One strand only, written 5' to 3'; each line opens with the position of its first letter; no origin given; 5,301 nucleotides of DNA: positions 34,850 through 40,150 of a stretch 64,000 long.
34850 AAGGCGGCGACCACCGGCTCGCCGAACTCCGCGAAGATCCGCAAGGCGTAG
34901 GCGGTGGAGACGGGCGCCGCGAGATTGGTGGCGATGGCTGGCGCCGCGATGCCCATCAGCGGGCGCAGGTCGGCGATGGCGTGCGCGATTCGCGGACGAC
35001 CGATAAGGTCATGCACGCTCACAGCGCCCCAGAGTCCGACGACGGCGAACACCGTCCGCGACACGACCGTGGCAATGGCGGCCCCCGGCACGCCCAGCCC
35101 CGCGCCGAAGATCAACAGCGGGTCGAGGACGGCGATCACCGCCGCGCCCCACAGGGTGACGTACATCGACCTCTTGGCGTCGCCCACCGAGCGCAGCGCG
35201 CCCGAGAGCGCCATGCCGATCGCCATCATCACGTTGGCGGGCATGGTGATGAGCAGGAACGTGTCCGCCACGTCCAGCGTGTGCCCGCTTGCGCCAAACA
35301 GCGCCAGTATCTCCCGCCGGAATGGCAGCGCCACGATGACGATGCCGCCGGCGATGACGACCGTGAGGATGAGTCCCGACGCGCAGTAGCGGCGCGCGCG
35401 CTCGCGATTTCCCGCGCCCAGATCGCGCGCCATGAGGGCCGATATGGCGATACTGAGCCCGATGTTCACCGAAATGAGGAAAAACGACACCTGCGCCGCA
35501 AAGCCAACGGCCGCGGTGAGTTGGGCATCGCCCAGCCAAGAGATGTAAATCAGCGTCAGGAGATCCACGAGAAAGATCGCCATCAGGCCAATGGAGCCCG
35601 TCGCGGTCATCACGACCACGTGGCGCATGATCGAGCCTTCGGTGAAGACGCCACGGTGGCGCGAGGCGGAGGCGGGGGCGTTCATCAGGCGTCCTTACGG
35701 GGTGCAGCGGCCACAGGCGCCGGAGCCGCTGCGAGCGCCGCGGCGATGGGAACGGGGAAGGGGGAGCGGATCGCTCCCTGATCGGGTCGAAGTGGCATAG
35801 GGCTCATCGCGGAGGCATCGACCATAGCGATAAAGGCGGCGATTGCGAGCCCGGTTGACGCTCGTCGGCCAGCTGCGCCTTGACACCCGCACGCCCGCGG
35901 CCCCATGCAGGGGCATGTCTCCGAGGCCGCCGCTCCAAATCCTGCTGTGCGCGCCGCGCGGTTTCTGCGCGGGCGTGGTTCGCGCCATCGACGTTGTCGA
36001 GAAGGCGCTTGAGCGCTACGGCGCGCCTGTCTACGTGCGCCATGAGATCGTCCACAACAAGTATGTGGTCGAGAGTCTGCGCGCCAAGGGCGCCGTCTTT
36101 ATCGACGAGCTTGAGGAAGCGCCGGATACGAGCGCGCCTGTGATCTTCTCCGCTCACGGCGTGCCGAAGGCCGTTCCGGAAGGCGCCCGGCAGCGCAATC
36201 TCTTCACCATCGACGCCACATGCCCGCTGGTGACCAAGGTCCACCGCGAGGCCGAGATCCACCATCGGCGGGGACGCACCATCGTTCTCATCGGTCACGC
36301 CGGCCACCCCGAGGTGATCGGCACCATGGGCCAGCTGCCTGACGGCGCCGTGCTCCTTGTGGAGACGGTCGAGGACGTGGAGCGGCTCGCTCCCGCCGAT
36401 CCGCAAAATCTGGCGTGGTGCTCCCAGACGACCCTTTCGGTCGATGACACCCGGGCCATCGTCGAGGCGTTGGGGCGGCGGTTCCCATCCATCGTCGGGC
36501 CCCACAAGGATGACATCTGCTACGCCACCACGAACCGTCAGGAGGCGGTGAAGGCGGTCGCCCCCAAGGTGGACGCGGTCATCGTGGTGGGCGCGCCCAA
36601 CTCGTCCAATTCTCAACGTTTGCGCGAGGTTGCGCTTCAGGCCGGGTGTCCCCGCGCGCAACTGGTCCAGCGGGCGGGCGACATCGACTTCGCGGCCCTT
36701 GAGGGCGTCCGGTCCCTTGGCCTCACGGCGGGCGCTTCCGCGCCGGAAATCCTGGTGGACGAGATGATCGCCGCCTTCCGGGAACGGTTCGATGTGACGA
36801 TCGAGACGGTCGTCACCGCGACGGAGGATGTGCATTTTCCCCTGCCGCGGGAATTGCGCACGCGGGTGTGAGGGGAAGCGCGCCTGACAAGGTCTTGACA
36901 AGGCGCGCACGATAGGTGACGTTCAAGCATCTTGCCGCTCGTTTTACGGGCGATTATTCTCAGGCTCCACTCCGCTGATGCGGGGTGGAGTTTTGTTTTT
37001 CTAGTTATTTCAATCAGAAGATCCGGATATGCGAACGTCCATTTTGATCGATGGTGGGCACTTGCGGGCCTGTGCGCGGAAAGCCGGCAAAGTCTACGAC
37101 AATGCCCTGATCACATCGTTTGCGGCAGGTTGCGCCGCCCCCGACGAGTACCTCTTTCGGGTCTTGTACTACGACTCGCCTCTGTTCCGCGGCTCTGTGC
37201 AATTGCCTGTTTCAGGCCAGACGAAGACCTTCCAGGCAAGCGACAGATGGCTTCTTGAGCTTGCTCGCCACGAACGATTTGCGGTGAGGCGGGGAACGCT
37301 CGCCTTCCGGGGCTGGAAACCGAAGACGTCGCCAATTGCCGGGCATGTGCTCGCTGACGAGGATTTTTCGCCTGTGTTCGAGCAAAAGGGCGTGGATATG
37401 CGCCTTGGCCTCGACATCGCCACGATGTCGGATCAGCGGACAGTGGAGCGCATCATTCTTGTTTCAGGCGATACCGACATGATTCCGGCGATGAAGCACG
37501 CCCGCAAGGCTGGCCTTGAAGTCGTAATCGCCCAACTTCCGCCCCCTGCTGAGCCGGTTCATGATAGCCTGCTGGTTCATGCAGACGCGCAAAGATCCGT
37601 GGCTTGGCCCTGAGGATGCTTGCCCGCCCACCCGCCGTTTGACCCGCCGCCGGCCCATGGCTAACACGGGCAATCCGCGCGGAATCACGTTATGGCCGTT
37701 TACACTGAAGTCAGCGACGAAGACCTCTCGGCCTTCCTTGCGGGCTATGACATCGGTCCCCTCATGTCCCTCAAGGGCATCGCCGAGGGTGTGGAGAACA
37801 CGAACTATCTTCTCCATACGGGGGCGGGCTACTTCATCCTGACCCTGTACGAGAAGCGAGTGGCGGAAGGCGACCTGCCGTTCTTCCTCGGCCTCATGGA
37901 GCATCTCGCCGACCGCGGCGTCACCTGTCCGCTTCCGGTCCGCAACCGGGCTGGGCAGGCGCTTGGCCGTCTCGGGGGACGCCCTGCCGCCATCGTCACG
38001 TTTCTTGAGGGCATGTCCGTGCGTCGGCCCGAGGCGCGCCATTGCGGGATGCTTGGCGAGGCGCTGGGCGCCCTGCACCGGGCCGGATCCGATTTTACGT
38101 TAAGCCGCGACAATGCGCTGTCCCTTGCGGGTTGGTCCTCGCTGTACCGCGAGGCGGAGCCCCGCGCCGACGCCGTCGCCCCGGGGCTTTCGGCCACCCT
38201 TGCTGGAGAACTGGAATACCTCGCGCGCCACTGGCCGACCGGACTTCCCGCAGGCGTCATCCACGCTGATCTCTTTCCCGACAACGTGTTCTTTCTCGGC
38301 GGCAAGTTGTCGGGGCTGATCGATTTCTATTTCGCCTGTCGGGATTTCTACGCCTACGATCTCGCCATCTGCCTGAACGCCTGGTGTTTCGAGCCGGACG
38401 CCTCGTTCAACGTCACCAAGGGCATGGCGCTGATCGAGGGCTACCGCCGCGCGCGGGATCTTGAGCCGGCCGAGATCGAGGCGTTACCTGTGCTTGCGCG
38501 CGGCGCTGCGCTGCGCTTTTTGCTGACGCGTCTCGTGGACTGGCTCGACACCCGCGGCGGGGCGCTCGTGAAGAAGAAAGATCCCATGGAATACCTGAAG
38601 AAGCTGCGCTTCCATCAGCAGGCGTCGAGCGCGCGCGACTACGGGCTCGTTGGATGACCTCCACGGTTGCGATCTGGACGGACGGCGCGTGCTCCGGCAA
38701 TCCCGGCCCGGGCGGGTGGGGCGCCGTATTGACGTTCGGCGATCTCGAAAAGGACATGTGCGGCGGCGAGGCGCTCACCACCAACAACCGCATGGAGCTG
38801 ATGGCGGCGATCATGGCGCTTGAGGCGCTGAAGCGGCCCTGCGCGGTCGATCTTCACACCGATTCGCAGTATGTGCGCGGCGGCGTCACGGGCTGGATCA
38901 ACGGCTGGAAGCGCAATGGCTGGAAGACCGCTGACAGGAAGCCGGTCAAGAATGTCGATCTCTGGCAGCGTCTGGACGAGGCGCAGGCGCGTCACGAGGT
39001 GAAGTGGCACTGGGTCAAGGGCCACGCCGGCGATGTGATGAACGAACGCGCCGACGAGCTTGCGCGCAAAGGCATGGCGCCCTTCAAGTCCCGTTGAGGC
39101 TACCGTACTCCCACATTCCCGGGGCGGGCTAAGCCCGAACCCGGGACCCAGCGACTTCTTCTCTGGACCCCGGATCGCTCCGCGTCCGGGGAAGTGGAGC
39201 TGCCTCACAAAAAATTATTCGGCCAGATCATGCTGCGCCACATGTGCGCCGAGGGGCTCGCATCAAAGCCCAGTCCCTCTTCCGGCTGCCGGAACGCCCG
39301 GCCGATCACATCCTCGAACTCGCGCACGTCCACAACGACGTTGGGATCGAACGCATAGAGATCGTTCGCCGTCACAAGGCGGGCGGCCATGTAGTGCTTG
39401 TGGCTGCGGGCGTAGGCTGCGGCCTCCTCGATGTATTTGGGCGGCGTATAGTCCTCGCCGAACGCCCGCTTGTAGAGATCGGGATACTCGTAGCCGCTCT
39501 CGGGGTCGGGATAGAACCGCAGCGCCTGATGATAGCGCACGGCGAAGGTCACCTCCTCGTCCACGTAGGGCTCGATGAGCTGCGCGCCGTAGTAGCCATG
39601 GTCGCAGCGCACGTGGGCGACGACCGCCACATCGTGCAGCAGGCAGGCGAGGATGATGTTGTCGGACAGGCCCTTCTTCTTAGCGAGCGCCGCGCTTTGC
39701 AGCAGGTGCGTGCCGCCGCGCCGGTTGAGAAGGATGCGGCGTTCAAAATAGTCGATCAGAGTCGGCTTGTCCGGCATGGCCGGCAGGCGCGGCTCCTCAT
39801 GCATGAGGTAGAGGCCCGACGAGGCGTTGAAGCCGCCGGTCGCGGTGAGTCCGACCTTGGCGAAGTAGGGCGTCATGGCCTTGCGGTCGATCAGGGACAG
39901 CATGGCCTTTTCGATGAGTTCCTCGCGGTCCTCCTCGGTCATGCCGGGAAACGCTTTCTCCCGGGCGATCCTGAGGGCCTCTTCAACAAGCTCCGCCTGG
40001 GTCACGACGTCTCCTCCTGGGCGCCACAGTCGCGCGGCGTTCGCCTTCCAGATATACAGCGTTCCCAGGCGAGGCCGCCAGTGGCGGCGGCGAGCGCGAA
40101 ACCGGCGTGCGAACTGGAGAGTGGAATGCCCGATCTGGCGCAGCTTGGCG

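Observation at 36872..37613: NYN/PIN RNase behind a promoter, short structured RNA and terminator: candidate RNA-antitoxin (type III-like) module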

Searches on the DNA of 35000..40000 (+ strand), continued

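Call 96: search_with_rna_model(model_id=R2, sources=[L021, L023, L025, L027, L028, L029, L030, L031, L032, L033, L034, L035, L037, L038, L039, L040, L042, L043, L044, L045, L046, L047, L048, L049, L050, L051, L052, L053, L054, L055, L056, L057, L058, L059, L060, L061, L062, L063, L064, L065, L066, L067, L068, L069, L070, L071, L072, L073, L074, L075, L076, L077, L078, L079, L080, L082, L083, L084, L085, L086, L087, L088, L090], max_evalue=5e-7, make_alignment=true)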
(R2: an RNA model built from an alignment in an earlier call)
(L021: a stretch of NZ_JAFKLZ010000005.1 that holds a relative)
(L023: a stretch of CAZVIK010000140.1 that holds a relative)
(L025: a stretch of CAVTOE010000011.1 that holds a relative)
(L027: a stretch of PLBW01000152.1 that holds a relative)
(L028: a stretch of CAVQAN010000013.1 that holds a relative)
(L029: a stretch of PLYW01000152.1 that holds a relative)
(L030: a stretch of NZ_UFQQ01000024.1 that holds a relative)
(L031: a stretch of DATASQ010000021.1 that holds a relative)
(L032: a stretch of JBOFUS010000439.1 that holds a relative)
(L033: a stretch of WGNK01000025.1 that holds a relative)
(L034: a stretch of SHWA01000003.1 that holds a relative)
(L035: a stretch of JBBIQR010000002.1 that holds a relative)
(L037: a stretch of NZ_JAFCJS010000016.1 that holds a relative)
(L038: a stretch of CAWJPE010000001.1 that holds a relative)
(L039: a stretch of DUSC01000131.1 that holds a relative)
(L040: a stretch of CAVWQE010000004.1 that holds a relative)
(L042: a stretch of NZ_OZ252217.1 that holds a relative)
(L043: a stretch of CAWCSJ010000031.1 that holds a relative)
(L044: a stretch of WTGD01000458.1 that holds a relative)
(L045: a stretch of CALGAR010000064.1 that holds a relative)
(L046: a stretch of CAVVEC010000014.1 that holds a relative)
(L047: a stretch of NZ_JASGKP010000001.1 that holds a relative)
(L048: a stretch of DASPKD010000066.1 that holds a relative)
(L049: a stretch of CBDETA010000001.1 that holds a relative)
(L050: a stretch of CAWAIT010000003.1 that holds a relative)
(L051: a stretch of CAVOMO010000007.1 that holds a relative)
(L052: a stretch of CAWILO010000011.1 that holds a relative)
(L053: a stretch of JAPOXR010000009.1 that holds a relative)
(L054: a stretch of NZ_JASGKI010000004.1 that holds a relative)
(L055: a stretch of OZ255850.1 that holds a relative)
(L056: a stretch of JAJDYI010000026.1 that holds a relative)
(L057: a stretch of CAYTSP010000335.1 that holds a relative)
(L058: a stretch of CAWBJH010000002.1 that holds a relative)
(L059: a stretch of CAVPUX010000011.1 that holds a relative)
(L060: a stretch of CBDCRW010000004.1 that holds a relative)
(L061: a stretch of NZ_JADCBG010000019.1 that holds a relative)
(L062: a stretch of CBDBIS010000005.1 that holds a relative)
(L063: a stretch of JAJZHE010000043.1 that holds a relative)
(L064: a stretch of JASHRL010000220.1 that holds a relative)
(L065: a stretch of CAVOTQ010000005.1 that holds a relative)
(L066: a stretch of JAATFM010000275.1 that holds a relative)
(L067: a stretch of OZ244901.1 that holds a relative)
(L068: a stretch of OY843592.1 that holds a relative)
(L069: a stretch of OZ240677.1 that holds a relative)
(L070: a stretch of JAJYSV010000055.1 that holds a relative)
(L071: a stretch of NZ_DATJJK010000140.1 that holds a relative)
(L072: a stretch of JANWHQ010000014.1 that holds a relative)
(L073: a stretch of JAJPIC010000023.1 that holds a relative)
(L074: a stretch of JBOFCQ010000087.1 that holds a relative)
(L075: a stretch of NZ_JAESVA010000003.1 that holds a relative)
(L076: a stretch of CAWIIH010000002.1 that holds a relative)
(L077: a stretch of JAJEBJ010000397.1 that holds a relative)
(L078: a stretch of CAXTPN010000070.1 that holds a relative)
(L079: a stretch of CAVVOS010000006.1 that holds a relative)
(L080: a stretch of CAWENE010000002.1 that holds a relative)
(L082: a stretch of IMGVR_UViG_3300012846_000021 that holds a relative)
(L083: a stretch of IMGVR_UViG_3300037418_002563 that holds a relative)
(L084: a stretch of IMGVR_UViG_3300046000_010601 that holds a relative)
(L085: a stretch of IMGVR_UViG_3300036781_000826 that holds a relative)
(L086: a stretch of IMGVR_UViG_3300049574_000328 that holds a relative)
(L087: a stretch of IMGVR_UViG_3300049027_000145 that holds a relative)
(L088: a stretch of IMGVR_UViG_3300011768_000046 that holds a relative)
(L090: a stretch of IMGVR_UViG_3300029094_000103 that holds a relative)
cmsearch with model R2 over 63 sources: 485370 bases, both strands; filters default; matches with E-value up to 5e-7: 63.
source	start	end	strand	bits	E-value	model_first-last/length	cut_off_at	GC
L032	2988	3060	+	89.5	7e-25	1-74/74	no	0.58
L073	3932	4004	+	89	9.5e-25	1-74/74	no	0.56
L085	361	434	+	88.5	1.4e-24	1-74/74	no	0.61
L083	3924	3997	+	88.2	1.7e-24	1-74/74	no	0.66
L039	3931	4003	+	88.2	1.7e-24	1-74/74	no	0.6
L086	2121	2194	+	88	2e-24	1-74/74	no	0.58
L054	3926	3998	+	83.8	4e-23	1-74/74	no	0.6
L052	3906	3979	+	81.7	1.8e-22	1-74/74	no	0.55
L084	3921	3995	+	79.8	7.3e-22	1-74/74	no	0.63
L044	1815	1889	+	71.2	3.4e-19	1-74/74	no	0.57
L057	3928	4004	+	70.6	5.1e-19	1-74/74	no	0.58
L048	3923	3997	+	70.3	6.7e-19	1-74/74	no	0.63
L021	3921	3997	+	70.1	7.6e-19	1-74/74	no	0.61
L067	3926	4004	+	68.6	2.1e-18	1-74/74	no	0.58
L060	3926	4004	+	68.4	2.5e-18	1-74/74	no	0.61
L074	3923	3995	+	67.6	4.3e-18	1-74/74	no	0.55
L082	3923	3998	+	66.8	7.9e-18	1-74/74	no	0.63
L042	3918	3987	+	66.3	1.1e-17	1-74/74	no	0.57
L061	3921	3997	+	66.3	1.2e-17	1-74/74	no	0.64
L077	1318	1396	+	65.5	2e-17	1-74/74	no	0.56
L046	3916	3985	+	65.4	2.1e-17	1-74/74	no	0.54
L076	3921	3994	+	64.2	5e-17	1-74/74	no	0.55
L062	3926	4004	+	63.7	7.1e-17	1-74/74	no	0.65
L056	3927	4004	+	63.4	9e-17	1-74/74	no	0.63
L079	3914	3985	+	63.3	9.5e-17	1-74/74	no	0.51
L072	3912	3989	+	63.3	9.8e-17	1-74/74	no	0.67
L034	3926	4000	+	63.1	1.1e-16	1-74/74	no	0.53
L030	3934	4003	+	62.9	1.3e-16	1-74/74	no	0.56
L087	3920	3993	+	62.6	1.6e-16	1-74/74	no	0.64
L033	3911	3985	+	62.2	2.1e-16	1-74/74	no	0.63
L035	3914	3983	+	62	2.5e-16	1-74/74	no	0.53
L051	3923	3992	+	61.9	2.7e-16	1-74/74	no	0.5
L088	3920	3995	+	61.6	3.2e-16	1-74/74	no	0.55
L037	3935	4004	+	59.6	1.3e-15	1-74/74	no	0.57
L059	3924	3991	+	59.6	1.4e-15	1-74/74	no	0.53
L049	3889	3958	+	58.3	3.4e-15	1-74/74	no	0.57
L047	3916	3992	+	57.7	5.5e-15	1-74/74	no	0.57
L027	3923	3992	+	57.5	6.1e-15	1-74/74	no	0.5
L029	3923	3992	+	57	9.1e-15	1-74/74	no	0.53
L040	3914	3984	+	56.6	1.2e-14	1-74/74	no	0.55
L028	3920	3993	+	56.4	1.4e-14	1-74/74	no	0.55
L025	3923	3992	+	56.4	1.4e-14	1-74/74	no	0.49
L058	3920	3988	+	56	1.8e-14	1-74/74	no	0.62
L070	3903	3973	+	56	1.8e-14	1-74/74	no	0.48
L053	3926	4004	+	55.4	2.7e-14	1-74/74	no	0.58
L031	3930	3990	+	54.5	5.4e-14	1-74/74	no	0.52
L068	3926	4004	+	54.5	5.4e-14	1-74/74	no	0.65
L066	2886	2946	+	54.4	5.5e-14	1-74/74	no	0.46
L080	3919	3977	+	54.2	6.6e-14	1-74/74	no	0.56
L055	3928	3987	+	53.6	9.7e-14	1-74/74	no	0.52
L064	3915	3989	+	52.5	2.2e-13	1-74/74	no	0.61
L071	3905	3986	+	52.2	2.7e-13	1-74/74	no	0.59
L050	3906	3983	+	51.9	3.5e-13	1-74/74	no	0.54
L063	3926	3986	+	51.8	3.5e-13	1-74/74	no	0.51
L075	3919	3994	+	51.7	3.8e-13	1-74/74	no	0.58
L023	3916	3992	+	51.2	5.7e-13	1-74/74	no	0.6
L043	3908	3986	+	48.5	4e-12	1-74/74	no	0.58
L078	662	721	+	47.9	5.8e-12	1-74/74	no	0.53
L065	3910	3972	+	45.7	2.9e-11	1-74/74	no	0.59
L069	3921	3980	+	43.6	1.2e-10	1-74/74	no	0.58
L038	3918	3979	+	43.2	1.7e-10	1-74/74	no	0.56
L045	3906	3984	+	37.3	1.2e-08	1-74/74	no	0.56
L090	3914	3970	+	32.1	5e-07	1-74/74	no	0.46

Alignment A10: 63 matches aligned to the model, 140 columns, each read 5' to 3' on its own strand. Consensus structure (alignment columns), stored with it:
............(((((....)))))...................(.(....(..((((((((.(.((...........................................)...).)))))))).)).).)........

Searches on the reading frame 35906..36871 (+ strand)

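Call 3: search_protein_families(library=pfam, proteins=[window:35906-36871:+], max_evalue=0.01)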
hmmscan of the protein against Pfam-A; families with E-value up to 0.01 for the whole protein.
window:35906-36871:+ (321 aa): 1 family
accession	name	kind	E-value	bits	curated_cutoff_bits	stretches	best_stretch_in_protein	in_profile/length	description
PF02401.23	LYTB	-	3.1e-94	315.7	24.5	1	12-290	1-265/267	LytB protein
